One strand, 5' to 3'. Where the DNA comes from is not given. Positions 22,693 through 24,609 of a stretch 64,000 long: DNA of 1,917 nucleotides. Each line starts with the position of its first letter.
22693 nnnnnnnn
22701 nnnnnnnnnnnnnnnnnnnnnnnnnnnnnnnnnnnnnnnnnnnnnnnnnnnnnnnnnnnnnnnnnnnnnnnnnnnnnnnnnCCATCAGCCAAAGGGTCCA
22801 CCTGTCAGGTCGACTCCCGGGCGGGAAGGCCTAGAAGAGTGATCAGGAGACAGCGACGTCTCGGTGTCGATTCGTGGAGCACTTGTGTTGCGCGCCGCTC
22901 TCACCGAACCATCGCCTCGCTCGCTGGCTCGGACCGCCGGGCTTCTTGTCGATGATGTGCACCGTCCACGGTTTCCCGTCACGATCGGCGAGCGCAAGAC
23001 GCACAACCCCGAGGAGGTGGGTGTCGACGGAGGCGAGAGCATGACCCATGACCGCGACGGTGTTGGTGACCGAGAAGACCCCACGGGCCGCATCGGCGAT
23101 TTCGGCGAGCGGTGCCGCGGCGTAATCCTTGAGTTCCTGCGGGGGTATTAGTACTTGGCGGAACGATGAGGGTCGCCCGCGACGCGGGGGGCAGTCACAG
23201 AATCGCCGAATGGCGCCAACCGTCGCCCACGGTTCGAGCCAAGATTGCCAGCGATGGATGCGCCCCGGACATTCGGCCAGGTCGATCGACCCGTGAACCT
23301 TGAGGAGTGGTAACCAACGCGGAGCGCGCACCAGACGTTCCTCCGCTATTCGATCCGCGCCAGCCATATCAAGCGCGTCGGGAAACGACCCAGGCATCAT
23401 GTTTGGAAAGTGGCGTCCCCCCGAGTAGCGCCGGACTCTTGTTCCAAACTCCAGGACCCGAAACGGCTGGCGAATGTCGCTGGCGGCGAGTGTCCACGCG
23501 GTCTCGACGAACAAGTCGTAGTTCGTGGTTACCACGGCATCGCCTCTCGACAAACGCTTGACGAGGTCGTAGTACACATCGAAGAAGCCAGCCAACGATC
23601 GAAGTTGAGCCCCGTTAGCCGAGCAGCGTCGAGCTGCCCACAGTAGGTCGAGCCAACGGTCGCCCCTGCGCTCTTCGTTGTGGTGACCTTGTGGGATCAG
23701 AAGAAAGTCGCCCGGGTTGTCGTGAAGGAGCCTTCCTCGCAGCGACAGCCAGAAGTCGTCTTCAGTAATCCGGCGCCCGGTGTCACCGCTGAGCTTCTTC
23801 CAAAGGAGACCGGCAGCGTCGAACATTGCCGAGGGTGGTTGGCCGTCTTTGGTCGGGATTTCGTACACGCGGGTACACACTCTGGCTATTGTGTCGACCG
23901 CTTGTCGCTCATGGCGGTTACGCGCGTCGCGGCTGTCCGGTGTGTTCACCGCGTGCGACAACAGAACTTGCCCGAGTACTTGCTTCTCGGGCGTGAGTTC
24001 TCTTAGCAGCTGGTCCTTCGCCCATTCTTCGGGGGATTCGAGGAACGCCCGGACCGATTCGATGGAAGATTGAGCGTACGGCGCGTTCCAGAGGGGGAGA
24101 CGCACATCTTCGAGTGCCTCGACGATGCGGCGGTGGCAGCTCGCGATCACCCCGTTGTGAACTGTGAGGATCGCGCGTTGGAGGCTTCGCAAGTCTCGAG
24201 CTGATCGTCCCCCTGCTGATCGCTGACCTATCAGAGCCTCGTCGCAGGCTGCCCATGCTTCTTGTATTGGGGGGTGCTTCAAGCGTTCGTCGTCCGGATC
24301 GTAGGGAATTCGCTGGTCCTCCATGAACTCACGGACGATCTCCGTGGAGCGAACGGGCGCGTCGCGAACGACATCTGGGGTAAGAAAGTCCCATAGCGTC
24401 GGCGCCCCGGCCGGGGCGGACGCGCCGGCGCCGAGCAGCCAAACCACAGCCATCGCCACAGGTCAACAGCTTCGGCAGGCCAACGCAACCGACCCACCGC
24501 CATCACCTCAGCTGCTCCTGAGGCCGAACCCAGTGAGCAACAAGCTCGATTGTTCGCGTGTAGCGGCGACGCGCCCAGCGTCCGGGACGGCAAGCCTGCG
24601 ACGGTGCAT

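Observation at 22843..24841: SIR2-like protein with a ~295-aa insertion between the GAGAS and TTNYD motifs, possibly preceded by a small ORF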

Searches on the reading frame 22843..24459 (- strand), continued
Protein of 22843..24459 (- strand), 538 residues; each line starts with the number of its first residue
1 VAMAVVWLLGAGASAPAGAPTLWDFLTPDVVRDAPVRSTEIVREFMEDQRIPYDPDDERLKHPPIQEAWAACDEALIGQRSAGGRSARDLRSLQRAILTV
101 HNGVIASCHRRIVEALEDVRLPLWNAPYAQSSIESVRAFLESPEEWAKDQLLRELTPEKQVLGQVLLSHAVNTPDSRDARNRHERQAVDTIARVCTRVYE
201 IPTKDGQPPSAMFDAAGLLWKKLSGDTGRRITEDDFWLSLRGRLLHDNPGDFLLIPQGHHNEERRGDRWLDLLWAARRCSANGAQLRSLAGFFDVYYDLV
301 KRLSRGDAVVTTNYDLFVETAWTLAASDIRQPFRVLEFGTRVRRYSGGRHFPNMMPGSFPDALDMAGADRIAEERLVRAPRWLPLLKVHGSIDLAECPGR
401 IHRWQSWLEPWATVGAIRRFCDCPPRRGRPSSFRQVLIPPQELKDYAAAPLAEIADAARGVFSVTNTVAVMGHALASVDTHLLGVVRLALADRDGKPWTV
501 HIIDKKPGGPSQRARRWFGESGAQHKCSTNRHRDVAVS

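Call 88: fold_search(model_id=the predicted structure, library=viral)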
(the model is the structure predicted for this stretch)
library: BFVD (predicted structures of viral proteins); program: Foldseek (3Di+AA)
matches with E <= 10: 159; with E <= 0.001: 0
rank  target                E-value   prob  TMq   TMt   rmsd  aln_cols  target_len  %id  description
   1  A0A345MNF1            2.0e-02  0.96  0.20  0.35   9.7       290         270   10  (no name in the UniProt tables at hand)
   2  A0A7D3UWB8            4.9e-01  0.06  0.09  0.13  23.1       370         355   11  Uncharacterized protein [Fadolivirus FV1/VV64]
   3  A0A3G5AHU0            5.4e-01  0.04  0.08  0.07  21.4       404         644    7  Prolyl 3,4-dihydroxylase TPA1/OFD1 N-terminal domain-containing protein [Sylvanvirus sp.]
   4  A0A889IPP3            5.6e-01  0.16  0.14  0.22  16.2       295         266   15  (no name in the UniProt tables at hand)
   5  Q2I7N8                8.2e-01  0.05  0.11  0.13  22.2       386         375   12  Putative tape measure protein [Streptococcus phage 700P1]
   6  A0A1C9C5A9            8.6e-01  0.04  0.06  0.07  23.4       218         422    7  Uncharacterized protein [Heterosigma akashiwo virus 01]
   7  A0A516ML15            9.9e-01  0.10  0.12  0.17  18.0       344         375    9  (no name in the UniProt tables at hand)
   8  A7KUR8                9.9e-01  0.06  0.07  0.13  19.5       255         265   12  (no name in the UniProt tables at hand)
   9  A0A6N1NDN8            9.9e-01  0.06  0.07  0.09  25.7       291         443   10  Uncharacterized protein [Tupanvirus deep ocean]
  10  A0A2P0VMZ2            1.0e+00  0.02  0.11  0.11  26.7       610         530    9  DNA mismatch repair ATPase MutS subfamily 8 [Tetraselmis virus 1]
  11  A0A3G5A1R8            1.5e+00  0.03  0.09  0.11  25.9       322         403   11  Tetratricopeptide repeat protein [Harvfovirus sp.]
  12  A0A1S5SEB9            1.6e+00  0.02  0.08  0.10  22.3       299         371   16  (no name in the UniProt tables at hand)
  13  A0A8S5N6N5            1.6e+00  0.02  0.10  0.10  44.2       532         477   10  STRUCTURAL MAINTENANCE OF CHROMOSOMES PROTEIN [Siphoviridae sp. ctfWC31]
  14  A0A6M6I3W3            1.7e+00  0.03  0.07  0.05  23.8       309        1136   14  Nonstructural protein [Leguminosae-associated picorna-like virus 1]
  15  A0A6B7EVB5            1.8e+00  0.04  0.07  0.08  21.7       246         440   15  (no name in the UniProt tables at hand)
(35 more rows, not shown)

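Call 89: find_encoding_contigs(protein=P0042, flank=8000, max_places=2)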
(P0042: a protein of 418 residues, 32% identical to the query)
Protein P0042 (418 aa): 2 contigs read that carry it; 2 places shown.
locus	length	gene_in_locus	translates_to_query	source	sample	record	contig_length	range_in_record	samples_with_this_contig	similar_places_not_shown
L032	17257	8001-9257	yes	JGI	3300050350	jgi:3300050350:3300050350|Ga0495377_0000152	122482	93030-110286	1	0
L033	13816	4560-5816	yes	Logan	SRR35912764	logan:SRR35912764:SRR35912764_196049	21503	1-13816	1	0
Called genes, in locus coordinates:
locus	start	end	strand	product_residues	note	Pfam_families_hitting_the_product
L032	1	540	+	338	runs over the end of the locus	PF01833:TIG (faint), PF08450:SGL (faint), PF01436:NHL (faint), PF06739:SBBP (faint), PF20067:SSL_N (faint), PF22807:TrAA12 (faint), PF24684:Vgb_lyase (weak)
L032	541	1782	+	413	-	PF00994:MoCF_biosynth, PF18146:CinA_KH, PF02464:CinA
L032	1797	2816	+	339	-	PF16884:ADH_N_2, PF00107:ADH_zinc_N, PF13602:ADH_zinc_N_2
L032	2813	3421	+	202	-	PF02660:G3P_acyltransf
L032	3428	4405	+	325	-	PF01210:NAD_Gly3P_dh_N, PF07479:NAD_Gly3P_dh_C, PF20618:GPD_NAD_C_bact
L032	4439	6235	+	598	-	PF04389:Peptidase_M28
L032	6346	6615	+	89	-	-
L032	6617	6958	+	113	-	PF02452:PemK_toxin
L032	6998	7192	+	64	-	-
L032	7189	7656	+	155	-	-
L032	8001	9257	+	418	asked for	PF13289:SIR2_2 (faint)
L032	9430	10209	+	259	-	PF07693:KAP_NTPase, PF13191:AAA_16 (weak), PF13401:AAA_22 (faint)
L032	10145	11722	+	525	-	PF07693:KAP_NTPase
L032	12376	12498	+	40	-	-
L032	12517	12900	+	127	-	-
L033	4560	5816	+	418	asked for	PF13289:SIR2_2 (faint)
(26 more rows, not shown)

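Call 90: find_encoding_contigs(protein=P0043, flank=8000, max_places=2)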
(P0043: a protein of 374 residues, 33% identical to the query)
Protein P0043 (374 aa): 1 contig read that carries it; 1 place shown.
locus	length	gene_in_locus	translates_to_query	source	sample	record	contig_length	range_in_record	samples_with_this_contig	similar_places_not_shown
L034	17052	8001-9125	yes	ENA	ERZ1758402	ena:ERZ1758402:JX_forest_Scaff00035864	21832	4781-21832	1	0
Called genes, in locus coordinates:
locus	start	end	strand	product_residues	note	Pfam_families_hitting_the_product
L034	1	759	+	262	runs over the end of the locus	-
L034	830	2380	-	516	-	PF13589:HATPase_c_3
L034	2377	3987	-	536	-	-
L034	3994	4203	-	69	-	-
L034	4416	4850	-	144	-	-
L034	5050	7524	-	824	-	PF25794:SACS, PF13020:NOV_C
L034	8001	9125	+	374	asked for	PF13289:SIR2_2 (faint)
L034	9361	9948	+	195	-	PF18928:DUF5677 (weak)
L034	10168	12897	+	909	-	PF13424:TPR_12 (faint), PF17874:TPR_MalT (faint), PF12770:CHAT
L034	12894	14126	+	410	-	PF17820:PDZ_6 (weak), PF03572:Peptidase_S41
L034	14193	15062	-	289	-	PF03544:TonB_C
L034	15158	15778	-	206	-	-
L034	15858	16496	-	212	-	-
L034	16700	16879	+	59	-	-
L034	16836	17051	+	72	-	?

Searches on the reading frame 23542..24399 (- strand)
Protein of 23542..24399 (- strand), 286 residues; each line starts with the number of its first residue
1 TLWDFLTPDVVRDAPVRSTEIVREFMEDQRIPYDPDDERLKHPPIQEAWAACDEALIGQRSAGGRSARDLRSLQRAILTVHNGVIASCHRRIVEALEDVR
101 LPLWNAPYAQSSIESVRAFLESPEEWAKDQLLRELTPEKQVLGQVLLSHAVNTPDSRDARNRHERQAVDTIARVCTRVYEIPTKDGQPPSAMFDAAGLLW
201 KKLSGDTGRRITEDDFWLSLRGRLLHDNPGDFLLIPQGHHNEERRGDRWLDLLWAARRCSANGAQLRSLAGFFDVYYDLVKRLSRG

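Call 78: predict_structure(alignment_id=A5)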
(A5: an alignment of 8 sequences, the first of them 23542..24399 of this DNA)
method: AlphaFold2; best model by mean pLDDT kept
length: 286 residues; sequences in the alignment: 8
mean_pLDDT: 65.7   pTM: 0.54
mean pLDDT of the five models: 65.7, 64.8, 63.2, 62.8, 61.8
residues with pLDDT >= 90: 1; 70-90: 134; 50-70: 90; < 50: 61
segments of 3 or more residues with pLDDT < 50: 104-106, 181-214, 224-245
pLDDT, mean of each block of 10 residues (from residue 1): 65 85 78 55 70 78 77 88 79 73 57 80 84 73 76 69 66 59 43 44 45 51 44 37 51 71 74 71 55
secondary structure, 60 per line:
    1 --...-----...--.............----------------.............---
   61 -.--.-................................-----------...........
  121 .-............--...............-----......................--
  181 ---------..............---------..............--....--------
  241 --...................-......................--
elements in order: H16-28 H45-57 H67-98 H110-121 H123-134 H137-151 H157-178 H190-203 H213-226 H229-232 H243-261 H263-284

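Call 81: fold_search(model_id=the predicted structure, library=pdb)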
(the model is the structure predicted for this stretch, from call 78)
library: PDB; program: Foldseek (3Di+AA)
matches with E <= 10: 343; with E <= 0.001: 0
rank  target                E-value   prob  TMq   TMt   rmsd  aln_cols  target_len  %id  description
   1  6gnk_A                5.4e-01  0.21  0.18  0.20  20.6       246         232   10  Exoenzyme S from Pseudomonas aeruginosa in complex with human 14-3-3 protein beta, trimeric crystal form bound to Carb (released 2018-09-26)
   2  8qdv_E                5.7e-01  0.21  0.17  0.20  19.9       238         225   10  Structure of 14-3-3 zeta delta C with the bivalent tau-pS214-pS324 peptide (released 2024-09-11)
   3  4bg6_A                5.9e-01  0.23  0.19  0.22  20.3       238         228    9  14-3-3 interaction with Rnd3 prenyl-phosphorylation motif (released 2013-05-29)
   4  8eq8_A                7.0e-01  0.18  0.18  0.20  20.0       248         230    9  The crystal structure of 14-3-3 Beta containing 3-nitrotyrosine at position Y130 (released 2023-01-25)
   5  4mec_D                8.0e-01  0.08  0.12  0.14  19.5       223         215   12  Crystal structure of RAT Heme oxygenase-1 in complex with ZN(II)-Protoporphyrin IX (released 2014-08-27)
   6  2o02_A                8.4e-01  0.21  0.18  0.23  21.4       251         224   10  Phosphorylation independent interactions between 14-3-3 and Exoenzyme S: from structure to pathogenesis (released 2007-11-27)
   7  3mvp_B                8.4e-01  0.11  0.14  0.18  20.8       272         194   13  The Crystal Structure of a TetR/AcrR transcriptional regulator from Streptococcus mutans to 1.85A (released 2010-05-12)
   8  5wfx_A                1.0e+00  0.16  0.18  0.21  19.6       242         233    8  Structural basis for the interaction of 14-3-3beta with Tricarboxylic Acid Cycle intermediate Malate (released 2018-05-16)
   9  4h0l_A                1.0e+00  0.12  0.14  0.18  20.7       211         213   11  Cytochrome b6f Complex Crystal Structure from Mastigocladus laminosus with n-Side Inhibitor NQNO (released 2013-02-13)
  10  4ogq_A                1.0e+00  0.09  0.14  0.17  20.6       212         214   14  Internal Lipid Architecture of the Hetero-Oligomeric Cytochrome b6f Complex (released 2014-05-14)
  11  2zt9_A                1.1e+00  0.11  0.15  0.18  20.4       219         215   10  Crystal Structure of the Cytochrome b6f Complex from Nostoc sp. PCC 7120 (released 2009-02-10)
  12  2e74_A                1.1e+00  0.09  0.13  0.16  21.1       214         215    9  Crystal Structure of the Cytochrome b6f Complex from M.laminosus (released 2007-06-12)
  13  5efy_D                1.2e+00  0.18  0.17  0.25  21.1       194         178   15  Apo-form of SCO3201 (released 2016-11-16)
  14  6bqt_B                1.2e+00  0.15  0.18  0.21  19.0       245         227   10  Complex of 14-3-3 theta with an IRSp53 peptide doubly-phosphorylated at T340 and T360 (released 2018-12-05)
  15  6ejl_B                1.2e+00  0.12  0.16  0.18  21.1       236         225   11  Structure of 14-3-3 zeta in complex with ASK1 14-3-3 binding motif (released 2017-11-08)
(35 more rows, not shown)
